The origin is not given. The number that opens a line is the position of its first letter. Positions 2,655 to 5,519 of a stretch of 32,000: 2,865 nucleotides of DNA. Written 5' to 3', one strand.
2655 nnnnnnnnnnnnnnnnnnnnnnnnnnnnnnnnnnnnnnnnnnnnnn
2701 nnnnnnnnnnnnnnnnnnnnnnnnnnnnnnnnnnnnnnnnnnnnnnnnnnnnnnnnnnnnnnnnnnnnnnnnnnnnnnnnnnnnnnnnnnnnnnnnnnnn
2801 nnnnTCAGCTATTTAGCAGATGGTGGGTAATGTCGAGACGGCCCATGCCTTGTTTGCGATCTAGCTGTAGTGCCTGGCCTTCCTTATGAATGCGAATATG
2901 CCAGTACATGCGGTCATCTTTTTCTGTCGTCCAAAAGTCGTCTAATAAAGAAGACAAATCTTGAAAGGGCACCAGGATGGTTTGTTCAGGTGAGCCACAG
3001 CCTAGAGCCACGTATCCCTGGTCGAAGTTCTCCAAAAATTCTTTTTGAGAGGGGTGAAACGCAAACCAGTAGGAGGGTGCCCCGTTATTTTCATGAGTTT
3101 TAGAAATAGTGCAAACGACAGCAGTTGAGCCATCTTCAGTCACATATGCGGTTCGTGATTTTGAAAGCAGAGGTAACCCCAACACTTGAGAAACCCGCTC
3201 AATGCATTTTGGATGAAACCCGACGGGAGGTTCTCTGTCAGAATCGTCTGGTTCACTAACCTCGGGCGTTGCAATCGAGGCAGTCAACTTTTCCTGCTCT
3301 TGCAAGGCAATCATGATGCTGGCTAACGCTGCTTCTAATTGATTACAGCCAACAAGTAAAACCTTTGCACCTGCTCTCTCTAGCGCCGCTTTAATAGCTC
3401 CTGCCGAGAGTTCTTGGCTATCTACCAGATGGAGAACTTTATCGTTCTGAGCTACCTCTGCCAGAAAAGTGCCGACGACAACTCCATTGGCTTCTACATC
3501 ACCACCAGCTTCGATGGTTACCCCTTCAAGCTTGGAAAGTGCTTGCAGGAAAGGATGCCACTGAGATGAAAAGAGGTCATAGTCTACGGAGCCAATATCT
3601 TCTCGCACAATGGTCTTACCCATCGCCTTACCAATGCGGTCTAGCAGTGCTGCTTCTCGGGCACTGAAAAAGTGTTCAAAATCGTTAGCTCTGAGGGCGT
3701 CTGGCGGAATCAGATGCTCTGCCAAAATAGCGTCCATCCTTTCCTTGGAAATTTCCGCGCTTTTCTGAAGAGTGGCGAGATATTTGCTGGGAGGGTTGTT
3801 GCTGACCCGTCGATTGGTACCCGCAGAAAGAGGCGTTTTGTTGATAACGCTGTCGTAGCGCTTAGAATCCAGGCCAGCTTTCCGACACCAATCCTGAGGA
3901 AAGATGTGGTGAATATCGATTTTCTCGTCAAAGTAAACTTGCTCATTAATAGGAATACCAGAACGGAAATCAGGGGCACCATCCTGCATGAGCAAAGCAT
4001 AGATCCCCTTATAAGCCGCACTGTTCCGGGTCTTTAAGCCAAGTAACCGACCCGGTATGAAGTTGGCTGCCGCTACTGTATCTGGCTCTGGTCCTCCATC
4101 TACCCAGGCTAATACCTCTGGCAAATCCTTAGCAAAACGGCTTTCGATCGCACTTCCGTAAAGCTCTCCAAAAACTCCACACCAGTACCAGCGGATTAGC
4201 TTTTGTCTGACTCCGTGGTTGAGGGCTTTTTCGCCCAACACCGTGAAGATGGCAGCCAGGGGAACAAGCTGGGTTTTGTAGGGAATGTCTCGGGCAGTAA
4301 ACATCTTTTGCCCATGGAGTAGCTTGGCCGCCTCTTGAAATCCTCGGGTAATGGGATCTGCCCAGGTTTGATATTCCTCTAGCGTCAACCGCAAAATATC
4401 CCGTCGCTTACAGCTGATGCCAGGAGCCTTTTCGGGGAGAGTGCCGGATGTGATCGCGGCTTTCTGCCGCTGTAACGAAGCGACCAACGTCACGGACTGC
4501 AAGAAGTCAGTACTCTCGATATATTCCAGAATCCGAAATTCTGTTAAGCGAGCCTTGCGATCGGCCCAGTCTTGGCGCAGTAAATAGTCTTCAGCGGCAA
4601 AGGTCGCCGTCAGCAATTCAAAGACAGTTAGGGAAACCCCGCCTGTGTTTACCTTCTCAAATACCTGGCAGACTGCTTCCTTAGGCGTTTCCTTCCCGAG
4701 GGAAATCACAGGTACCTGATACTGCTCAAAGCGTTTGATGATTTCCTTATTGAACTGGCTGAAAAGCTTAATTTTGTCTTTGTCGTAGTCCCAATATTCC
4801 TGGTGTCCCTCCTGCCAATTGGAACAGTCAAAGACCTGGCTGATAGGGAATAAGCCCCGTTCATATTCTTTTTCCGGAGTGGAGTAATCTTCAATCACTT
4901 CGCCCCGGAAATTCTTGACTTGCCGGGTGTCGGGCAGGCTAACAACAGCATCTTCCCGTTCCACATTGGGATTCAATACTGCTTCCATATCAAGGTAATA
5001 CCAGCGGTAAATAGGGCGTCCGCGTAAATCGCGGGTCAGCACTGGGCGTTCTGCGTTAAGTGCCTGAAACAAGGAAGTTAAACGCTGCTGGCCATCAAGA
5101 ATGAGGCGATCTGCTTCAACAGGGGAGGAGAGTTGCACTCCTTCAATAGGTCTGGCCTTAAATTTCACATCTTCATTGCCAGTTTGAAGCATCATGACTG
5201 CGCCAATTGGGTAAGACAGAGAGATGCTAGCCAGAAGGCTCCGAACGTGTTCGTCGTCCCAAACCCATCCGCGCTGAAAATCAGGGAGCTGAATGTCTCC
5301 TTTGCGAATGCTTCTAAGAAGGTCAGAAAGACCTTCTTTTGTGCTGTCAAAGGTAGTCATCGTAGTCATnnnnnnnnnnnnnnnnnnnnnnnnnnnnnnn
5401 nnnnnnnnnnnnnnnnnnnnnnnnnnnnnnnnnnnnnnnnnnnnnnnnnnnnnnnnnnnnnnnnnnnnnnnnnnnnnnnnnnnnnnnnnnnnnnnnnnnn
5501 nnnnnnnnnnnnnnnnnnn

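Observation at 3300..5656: Unnamed ~90-aa domain shared by the giant helicase C-terminus and the middle of the GmrSD-like protein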

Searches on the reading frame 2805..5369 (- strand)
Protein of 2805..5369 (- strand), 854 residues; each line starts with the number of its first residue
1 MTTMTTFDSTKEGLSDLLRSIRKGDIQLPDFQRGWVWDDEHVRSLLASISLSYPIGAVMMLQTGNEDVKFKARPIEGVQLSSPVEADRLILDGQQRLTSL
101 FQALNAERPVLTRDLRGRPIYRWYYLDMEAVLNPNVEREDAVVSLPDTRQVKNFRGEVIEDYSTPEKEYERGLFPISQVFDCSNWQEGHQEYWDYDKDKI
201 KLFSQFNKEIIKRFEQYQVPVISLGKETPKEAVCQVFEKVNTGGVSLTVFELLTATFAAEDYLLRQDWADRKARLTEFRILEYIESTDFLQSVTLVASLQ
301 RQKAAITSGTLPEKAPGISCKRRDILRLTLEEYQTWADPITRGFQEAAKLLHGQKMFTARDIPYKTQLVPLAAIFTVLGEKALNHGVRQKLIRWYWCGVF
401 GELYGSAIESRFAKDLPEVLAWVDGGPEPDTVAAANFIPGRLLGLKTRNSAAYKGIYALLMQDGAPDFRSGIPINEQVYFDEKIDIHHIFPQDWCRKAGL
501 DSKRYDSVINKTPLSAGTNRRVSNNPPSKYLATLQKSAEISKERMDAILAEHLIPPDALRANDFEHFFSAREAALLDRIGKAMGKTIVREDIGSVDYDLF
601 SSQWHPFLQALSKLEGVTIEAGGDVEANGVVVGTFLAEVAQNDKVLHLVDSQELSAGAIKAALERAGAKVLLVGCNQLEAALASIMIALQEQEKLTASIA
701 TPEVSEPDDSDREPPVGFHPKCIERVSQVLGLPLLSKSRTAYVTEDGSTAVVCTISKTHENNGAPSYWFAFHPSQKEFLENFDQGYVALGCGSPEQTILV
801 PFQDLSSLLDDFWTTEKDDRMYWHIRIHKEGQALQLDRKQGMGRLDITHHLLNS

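Call 7: search_protein_families(library=pfam, proteins=[window:2805-5369:-], max_evalue=0.01)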
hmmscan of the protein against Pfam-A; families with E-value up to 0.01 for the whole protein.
window:2805-5369:- (854 aa): 1 family
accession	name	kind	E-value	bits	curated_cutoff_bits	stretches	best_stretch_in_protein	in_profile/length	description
PF03235.19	GmrSD_N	-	3.5e-35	122.4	33.2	1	14-257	1-198/199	GmrSD restriction endonuclease, N-terminal domain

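Call 8: search_protein_families(library=padloc, proteins=[window:2805-5369:-], max_evalue=0.01)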
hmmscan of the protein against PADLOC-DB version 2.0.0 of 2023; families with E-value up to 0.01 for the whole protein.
window:2805-5369:- (854 aa): 16 families
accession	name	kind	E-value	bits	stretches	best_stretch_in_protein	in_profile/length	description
PDLC04709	PDC-M55C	-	1e-27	95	2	14-108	17-111/554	-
PDLC04151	HEC-05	-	2.1e-24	84.2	2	10-259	24-276/600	-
PDLC04150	HEC-05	-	1.5e-17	61.7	2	14-257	10-260/583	-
PDLC03877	NsnA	-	2.7e-17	61.1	1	13-260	52-203/385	-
PDLC04152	HEC-05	-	8.5e-07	25.9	1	89-259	110-264/566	-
PDLC04157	HEC-06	-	3.1e-06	24.1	1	1-113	1-98/558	-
PDLC04155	HEC-06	-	6.9e-06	22.8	1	6-282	4-266/562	-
PDLC04027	PD-T4-2_A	-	8.9e-06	23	0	15-58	41-85/363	-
PDLC04154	HEC-06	-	5.8e-05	19.9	1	1-100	1-85/569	-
PDLC02695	Orf5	-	0.00012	18.6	0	13-101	9-92/601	Orf5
PDLC02792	SspE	-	0.00035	17.1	1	6-101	5-104/771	SspE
PDLC04153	HEC-05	-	0.00098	15.4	1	18-66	13-61/621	-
PDLC02693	Orf5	-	0.0016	15.5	0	27-249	10-203/543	Orf5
PDLC02687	Orf5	-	0.0046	13.7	0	26-100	18-79/543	Orf5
PDLC02791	SspE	-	0.006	12.8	0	8-101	4-102/775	SspE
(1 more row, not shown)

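Call 53: find_encoding_contigs(protein=window:2805-5369:-, flank=10000, max_places=4)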
Protein window:2805-5369:- (854 aa): no gene with exactly this product is on record in the collection.

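Call 110: search_protein_families(library=ncbifam, proteins=[window:2805-5369:-], max_evalue=0.01)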
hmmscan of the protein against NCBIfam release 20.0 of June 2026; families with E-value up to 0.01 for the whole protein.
window:2805-5369:- (854 aa): 0 families

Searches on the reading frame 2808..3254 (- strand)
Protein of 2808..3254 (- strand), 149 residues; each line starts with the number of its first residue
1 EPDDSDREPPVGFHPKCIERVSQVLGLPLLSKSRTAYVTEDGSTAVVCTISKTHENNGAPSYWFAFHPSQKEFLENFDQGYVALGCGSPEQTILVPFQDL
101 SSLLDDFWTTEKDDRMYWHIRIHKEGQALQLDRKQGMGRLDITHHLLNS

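Call 98: predict_structure(alignment_id=A7)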
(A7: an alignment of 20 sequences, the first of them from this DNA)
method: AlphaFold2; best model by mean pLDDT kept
length: 149 residues; sequences in the alignment: 20
mean_pLDDT: 86.2   pTM: 0.81
mean pLDDT of the five models: 86.2, 85.6, 83.7, 83.4, 83.2
residues with pLDDT >= 90: 91; 70-90: 39; 50-70: 12; < 50: 7
segments of 3 or more residues with pLDDT < 50: 1-7
pLDDT, mean of each block of 10 residues (from residue 1): 47 77 95 94 94 76 92 97 79 93 95 86 90 91 87
secondary structure, 60 per line:
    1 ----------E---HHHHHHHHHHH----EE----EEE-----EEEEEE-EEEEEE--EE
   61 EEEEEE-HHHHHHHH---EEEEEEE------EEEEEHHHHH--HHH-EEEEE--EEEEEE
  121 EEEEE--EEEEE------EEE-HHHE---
elements in order: H15-25 E36-38 E44-49 E51-56 E59-66 H68-75 E79-85 E92-96 H97-101 E108-112 E115-125 E128-132 E139-141

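Call 102: fold_search(model_id=the predicted structure, library=pdb)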
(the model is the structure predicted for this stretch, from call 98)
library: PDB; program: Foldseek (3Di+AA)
matches with E <= 10: 353; with E <= 0.001: 0
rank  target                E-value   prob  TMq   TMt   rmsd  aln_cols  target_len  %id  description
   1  2fm8_A                2.5e-01  0.18  0.20  0.22   8.5       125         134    6  Crystal Structure of the Salmonella Secretion Chaperone InvB in Complex with SipA (released 2006-03-21)
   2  2xga_A                3.3e-01  0.23  0.23  0.26   9.3       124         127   10  MTSL spin-labelled Shigella Flexneri Spa15 (released 2010-12-01)
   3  2xga_B                3.7e-01  0.21  0.24  0.26   9.3       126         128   10  MTSL spin-labelled Shigella Flexneri Spa15 (released 2010-12-01)
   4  2fm8_B                4.2e-01  0.14  0.19  0.21   9.7       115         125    6  Crystal Structure of the Salmonella Secretion Chaperone InvB in Complex with SipA (released 2006-03-21)
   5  1ry9_A                4.9e-01  0.18  0.24  0.26   9.3       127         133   10  Spa15, a Type III Secretion Chaperone from Shigella flexneri (released 2004-04-27)
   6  4nkb_A                6.5e-01  0.06  0.19  0.15  16.4       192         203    9  Crystal Structure of the cryptic polo box (CPB)of ZYG-1 (released 2014-08-27)
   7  1jyo_A                8.1e-01  0.11  0.21  0.23  10.6       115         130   10  Structure of the Salmonella Virulence Effector SptP in Complex with its Secretion Chaperone SicP (released 2001-11-07)
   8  2ite_A                9.1e-01  0.05  0.15  0.18  14.5       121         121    8  Crystal structure of the IsdA NEAT domain from Staphylococcus aureus (released 2006-12-26)
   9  8gl9_A                9.6e-01  0.07  0.21  0.15  15.8       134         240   13  Co-crystal structure of caPCNA bound to AOH1160 derivative 1LE (released 2023-07-26)
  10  3qzl                  9.6e-01  0.04  0.15  0.18  14.4       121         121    7  Staphylococcus aureus IsdA NEAT domain K75A variant in complex with heme (released 2011-08-31)
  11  2w8m_A                1.4e+00  0.23  0.40  0.37   6.0       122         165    9  Structure of D212, a nuclease from a fusselovirus. (released 2009-02-03)
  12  2o6p_B                1.5e+00  0.08  0.20  0.24  13.6       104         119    8  Crystal Structure of the heme-IsdC complex (released 2007-02-06)
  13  3w5m                  1.8e+00  0.06  0.16  0.04  11.4       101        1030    8  Crystal Structure of Streptomyces avermitilis alpha-L-rhamnosidase (released 2013-03-20)
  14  2ds1                  1.9e+00  0.11  0.18  0.11   5.4        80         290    9  Human cyclin dependent kinase 2 complexed with the CDK4 inhibitor (released 2007-06-19)
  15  7f70                  1.9e+00  0.06  0.24  0.13  11.0       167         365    6  Crystal structure of Rv3094c (released 2022-06-29)
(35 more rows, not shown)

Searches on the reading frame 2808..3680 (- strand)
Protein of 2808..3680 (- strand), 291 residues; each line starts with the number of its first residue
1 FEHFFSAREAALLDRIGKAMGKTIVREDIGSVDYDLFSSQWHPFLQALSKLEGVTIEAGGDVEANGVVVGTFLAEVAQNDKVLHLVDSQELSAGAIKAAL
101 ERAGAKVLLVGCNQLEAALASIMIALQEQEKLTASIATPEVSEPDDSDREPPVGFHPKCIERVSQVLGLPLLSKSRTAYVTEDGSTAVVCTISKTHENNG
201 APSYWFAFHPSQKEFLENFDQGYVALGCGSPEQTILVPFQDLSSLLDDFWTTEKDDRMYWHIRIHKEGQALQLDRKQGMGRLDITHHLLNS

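Call 11: find_homologous_proteins(query=window:2808-3680:-, max_evalue=0.001)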
Query seq(291 aa) (291 aa): 71 proteins with E <= 0.001 among 5670 candidates.
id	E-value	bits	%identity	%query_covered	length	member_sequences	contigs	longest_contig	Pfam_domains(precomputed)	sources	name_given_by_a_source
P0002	2.7e-157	541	84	100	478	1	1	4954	-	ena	-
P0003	1.5e-46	177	48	57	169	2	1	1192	-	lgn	-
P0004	1.9e-46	177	50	53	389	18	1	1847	-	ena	-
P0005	9.1e-46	175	46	59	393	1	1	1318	-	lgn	-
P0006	2.1e-45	174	54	48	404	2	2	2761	-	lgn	-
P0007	2.8e-45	173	49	51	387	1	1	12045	-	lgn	-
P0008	3.8e-45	173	55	47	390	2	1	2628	-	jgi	jgi:hypothetical protein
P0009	4.1e-45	173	55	47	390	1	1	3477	-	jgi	jgi:hypothetical protein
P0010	1.2e-44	171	51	48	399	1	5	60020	-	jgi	jgi:hypothetical protein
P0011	1.5e-44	171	47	59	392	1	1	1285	-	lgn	-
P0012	1.8e-44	170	48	52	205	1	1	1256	-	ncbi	-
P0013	1.8e-44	170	46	58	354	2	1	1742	-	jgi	jgi:hypothetical protein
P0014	1.8e-44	170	53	47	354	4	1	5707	-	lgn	-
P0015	2.3e-44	170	50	51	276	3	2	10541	-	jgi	jgi:hypothetical protein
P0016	3.6e-44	170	51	49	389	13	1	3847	-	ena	-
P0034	1.2e-40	158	46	54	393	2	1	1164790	-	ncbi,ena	-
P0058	4.8e-32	130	41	57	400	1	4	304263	-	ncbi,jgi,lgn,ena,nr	ncbi:MAG TPA: hypothetical protein VMZ06_10330 [Candidatus Bathyarchaeia archaeon]|nr:hypothetical p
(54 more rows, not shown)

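Call 54: find_encoding_contigs(protein=P0002, flank=10000, max_places=4)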
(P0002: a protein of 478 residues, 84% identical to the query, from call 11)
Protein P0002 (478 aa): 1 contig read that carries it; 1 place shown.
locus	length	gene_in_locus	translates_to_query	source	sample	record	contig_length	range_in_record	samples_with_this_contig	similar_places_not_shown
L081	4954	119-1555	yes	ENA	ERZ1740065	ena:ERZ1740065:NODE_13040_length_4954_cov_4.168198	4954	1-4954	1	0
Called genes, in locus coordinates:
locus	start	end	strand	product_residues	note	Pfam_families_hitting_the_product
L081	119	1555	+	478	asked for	-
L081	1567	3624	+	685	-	PF13538:UvrD_C_2 (faint), PF00580:UvrD-helicase, PF13191:AAA_16 (faint), PF13245:AAA_19, PF13604:AAA_30 (faint), PF01443:Viral_helicase1 (faint), PF13361:UvrD_C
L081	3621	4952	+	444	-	?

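Call 55: search_protein_families(library=pfam, proteins=[L081:3621-4952:+], max_evalue=0.01)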
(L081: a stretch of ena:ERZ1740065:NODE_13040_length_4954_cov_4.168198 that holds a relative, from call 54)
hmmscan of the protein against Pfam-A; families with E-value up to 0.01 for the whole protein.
L081:3621-4952:+ (444 aa): 3 families
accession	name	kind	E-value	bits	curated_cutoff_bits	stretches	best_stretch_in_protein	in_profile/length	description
PF00176.29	SNF2-rel_dom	-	1.2e-10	41.4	24.9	1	111-283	15-182/290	SNF2-related domain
PF00270.35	DEAD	-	1.3e-07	31.9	26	1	114-265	16-161/167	DEAD/DEAH box helicase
PF04851.21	ResIII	-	2.1e-07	31.4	22.5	1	108-265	19-163/164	Type III restriction enzyme, res subunit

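Call 116: search_protein_families(library=pfam, proteins=[P0010, P0034, P0058], max_evalue=1)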
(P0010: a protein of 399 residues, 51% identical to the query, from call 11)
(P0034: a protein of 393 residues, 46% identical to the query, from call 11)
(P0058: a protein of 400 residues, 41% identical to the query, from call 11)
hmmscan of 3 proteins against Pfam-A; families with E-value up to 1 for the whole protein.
P0010 (399 aa): 0 families

P0034 (393 aa): 2 families
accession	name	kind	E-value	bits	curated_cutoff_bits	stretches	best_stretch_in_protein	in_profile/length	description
PF10737.14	GerPC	-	0.12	12.9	22.4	1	12-88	56-135/174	Spore germination protein GerPC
PF04095.22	NAPRTase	-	0.15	12.2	20.8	1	45-148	67-157/239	Nicotinate phosphoribosyltransferase (NAPRTase) family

P0058 (400 aa): 3 families
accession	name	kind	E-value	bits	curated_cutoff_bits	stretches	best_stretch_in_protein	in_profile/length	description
PF17793.6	AHD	-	0.068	13.6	27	1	180-208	2-30/61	ANC1 homology domain (AHD)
PF17156.9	GAPES2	-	0.28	11.4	27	1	124-186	21-82/204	Gammaproteobacterial periplasmic sensor domain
PF17374.7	DUF5396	-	0.34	9.2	25.9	0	41-77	441-472/947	Family of unknown function (DUF5396)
